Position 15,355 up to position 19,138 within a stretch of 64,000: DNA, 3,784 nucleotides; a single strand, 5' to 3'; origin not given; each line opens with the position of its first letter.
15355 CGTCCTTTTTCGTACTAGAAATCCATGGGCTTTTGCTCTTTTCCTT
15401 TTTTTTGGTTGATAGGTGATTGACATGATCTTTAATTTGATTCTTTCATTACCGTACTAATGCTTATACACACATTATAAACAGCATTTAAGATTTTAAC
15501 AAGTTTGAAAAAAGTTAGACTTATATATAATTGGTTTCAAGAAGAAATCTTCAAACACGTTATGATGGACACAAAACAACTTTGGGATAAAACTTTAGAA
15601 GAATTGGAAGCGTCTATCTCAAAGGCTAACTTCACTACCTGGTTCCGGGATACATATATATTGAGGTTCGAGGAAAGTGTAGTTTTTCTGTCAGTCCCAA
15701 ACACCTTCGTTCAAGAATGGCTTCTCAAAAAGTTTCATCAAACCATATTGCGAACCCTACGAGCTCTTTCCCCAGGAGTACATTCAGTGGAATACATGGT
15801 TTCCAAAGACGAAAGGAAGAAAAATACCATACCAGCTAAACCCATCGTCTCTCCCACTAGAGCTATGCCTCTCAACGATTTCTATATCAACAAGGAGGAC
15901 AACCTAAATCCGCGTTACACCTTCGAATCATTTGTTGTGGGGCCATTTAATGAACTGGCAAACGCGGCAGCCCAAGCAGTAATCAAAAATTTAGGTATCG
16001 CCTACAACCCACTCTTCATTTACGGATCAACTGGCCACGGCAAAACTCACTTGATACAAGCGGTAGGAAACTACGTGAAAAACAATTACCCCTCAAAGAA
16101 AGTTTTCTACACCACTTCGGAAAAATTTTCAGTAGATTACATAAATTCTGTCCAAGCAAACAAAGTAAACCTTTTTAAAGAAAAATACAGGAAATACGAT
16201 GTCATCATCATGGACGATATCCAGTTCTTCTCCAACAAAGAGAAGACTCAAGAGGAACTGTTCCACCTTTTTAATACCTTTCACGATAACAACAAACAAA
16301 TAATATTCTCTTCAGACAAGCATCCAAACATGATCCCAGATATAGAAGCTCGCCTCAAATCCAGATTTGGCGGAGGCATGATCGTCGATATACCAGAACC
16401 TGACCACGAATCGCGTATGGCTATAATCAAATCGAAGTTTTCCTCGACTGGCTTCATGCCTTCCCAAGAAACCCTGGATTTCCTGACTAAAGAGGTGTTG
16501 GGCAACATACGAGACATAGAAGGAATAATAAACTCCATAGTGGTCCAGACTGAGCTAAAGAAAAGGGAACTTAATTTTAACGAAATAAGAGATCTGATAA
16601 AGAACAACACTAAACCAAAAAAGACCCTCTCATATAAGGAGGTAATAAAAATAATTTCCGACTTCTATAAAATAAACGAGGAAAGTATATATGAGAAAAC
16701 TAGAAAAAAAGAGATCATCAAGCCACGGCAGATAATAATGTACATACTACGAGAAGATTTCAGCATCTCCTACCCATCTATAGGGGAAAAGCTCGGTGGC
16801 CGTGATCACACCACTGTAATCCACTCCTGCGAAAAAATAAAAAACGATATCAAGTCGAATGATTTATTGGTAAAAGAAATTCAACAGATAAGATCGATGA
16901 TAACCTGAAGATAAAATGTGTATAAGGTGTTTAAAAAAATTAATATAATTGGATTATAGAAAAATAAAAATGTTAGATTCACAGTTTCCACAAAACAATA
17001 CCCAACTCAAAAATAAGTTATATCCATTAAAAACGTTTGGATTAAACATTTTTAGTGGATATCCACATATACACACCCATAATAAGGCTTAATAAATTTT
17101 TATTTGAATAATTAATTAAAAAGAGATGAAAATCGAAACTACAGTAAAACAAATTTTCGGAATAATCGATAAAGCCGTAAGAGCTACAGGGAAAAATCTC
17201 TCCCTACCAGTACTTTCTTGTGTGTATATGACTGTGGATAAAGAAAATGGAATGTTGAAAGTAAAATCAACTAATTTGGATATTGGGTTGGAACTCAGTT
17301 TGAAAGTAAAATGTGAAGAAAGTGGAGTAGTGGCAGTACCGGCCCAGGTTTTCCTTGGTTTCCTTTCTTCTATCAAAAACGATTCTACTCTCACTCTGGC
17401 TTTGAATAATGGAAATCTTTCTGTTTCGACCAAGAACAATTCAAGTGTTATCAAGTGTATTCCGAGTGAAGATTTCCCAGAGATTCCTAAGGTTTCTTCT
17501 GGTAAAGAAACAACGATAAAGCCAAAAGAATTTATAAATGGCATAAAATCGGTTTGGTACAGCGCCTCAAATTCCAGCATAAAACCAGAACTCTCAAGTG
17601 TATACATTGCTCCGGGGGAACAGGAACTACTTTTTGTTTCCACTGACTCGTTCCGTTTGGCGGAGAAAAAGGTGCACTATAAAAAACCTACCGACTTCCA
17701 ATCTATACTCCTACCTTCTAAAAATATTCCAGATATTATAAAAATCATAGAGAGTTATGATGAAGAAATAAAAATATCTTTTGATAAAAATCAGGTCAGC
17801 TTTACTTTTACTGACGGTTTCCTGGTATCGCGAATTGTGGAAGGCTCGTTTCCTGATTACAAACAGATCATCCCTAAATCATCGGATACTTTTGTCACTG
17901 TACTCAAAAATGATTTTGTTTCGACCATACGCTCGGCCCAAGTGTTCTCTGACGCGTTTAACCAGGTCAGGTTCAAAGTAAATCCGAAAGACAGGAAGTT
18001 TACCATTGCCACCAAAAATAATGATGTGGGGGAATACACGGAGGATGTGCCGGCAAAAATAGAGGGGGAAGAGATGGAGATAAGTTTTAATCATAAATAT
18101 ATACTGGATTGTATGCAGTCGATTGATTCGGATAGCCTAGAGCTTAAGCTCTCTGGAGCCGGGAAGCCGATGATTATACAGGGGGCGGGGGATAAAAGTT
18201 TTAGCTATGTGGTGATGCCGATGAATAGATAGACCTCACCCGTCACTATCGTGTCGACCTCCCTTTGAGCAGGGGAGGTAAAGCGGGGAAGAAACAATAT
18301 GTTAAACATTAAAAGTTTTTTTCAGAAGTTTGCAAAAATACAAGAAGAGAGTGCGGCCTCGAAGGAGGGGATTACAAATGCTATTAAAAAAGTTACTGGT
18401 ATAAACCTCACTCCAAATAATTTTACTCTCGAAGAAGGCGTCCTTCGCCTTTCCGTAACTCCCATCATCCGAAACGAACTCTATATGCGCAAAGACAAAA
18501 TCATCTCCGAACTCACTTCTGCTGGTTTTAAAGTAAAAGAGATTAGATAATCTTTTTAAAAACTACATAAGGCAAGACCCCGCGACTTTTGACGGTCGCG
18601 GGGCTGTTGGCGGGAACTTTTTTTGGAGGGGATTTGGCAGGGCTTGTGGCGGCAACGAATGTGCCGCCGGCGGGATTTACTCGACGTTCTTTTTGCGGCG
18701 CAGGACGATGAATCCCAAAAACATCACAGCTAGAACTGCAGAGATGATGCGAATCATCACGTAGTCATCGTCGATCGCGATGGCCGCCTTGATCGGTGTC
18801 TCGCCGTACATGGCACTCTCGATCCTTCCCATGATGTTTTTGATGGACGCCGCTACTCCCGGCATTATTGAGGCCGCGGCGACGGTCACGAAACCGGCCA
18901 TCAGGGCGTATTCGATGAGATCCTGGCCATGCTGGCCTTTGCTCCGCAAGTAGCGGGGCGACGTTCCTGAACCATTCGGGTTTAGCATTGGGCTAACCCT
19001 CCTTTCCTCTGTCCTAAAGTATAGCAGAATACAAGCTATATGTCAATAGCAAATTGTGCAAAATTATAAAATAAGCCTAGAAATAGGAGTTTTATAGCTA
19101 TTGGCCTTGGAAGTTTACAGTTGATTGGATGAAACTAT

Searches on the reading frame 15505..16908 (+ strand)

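Call 4: search_protein_families(library=pfam, proteins=[window:15505-16908:+], max_evalue=0.1)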
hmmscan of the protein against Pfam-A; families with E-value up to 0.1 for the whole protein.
window:15505-16908:+ (467 aa): 14 families
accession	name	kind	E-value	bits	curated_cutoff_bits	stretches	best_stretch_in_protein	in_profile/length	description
PF00308.24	Bac_DnaA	-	2e-64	217.1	23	1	134-295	1-162/162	Bacterial DnaA ATPAse domain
PF08299.17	Bac_DnaA_C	-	1.7e-25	89.3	31.5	1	379-445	3-69/69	Bacterial dnaA protein helix-turn-helix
PF11638.13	DnaA_N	-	1.5e-14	53.9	24.6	1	25-85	2-63/65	DnaA N-terminal domain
PF00004.35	AAA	-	3.8e-07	31.1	21.2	1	171-281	2-119/131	ATPase family associated with various cellular activities (AAA)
PF01695.23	IstB_IS21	-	7.4e-06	26.1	24.1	1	170-269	95-192/238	IstB-like ATP binding protein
PF13173.12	AAA_14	-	4.6e-05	23.9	27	1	168-287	3-114/129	AAA domain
PF01637.24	ATPase_2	-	0.0003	21.1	33.2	1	167-268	20-114/225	ATPase domain predominantly from Archaea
PF13401.12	AAA_22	-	0.00034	21.4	27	0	170-258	8-110/130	AAA domain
PF00910.28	RNA_helicase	-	0.00061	20.7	21.5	1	171-245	2-64/105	RNA helicase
PF13479.12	AAA_24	-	0.0098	16.2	27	1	170-242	5-76/195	AAA domain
PF12775.13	AAA_7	-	0.011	15.7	25.8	1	155-244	21-114/181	P-loop containing dynein motor region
PF25201.1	nSTAND6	-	0.021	15.3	27.7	1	168-192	19-43/148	Novel STAND NTPase 6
PF24883.2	NPHP3_N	-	0.055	14.1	24.8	0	170-207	25-62/164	Nephrocystin 3, N-terminal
PF13191.12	AAA_16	-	0.073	14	32.6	0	168-194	25-51/167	AAA ATPase domain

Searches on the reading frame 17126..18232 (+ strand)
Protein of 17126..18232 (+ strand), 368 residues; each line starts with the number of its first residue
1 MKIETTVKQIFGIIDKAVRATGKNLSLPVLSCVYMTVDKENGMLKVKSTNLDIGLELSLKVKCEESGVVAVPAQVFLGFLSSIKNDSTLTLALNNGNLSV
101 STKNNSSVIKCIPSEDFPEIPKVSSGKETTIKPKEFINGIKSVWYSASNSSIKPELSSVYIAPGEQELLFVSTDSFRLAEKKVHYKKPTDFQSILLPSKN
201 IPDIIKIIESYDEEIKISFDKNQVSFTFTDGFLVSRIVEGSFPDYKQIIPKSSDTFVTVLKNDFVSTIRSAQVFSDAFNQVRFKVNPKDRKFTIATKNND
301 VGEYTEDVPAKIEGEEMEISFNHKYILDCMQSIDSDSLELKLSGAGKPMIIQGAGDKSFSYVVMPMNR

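Call 4: search_protein_families(library=pfam, proteins=[window:17126-18232:+], max_evalue=0.1)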
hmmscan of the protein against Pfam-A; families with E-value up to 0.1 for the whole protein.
window:17126-18232:+ (368 aa): 3 families
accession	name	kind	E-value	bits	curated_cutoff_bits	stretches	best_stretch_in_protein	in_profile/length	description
PF02768.20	DNA_pol3_beta_3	-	3.3e-26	91.9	27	1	246-366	1-120/121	DNA polymerase III beta subunit, C-terminal domain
PF02767.21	DNA_pol3_beta_2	-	1.1e-24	87.4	27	1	130-244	1-116/116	DNA polymerase III beta subunit, central domain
PF00712.24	DNA_pol3_beta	-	2.6e-21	76.4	24.4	2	2-121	2-120/120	DNA polymerase III beta subunit, N-terminal domain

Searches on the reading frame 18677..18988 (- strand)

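Call 4: search_protein_families(library=pfam, proteins=[window:18677-18988:-], max_evalue=0.1)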
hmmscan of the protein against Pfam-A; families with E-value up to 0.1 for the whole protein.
window:18677-18988:- (103 aa): 1 family
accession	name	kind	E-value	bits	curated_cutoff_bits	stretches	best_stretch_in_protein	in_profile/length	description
PF10066.14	DUF2304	-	0.045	14.5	25.5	0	79-101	2-24/106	Uncharacterized conserved protein (DUF2304)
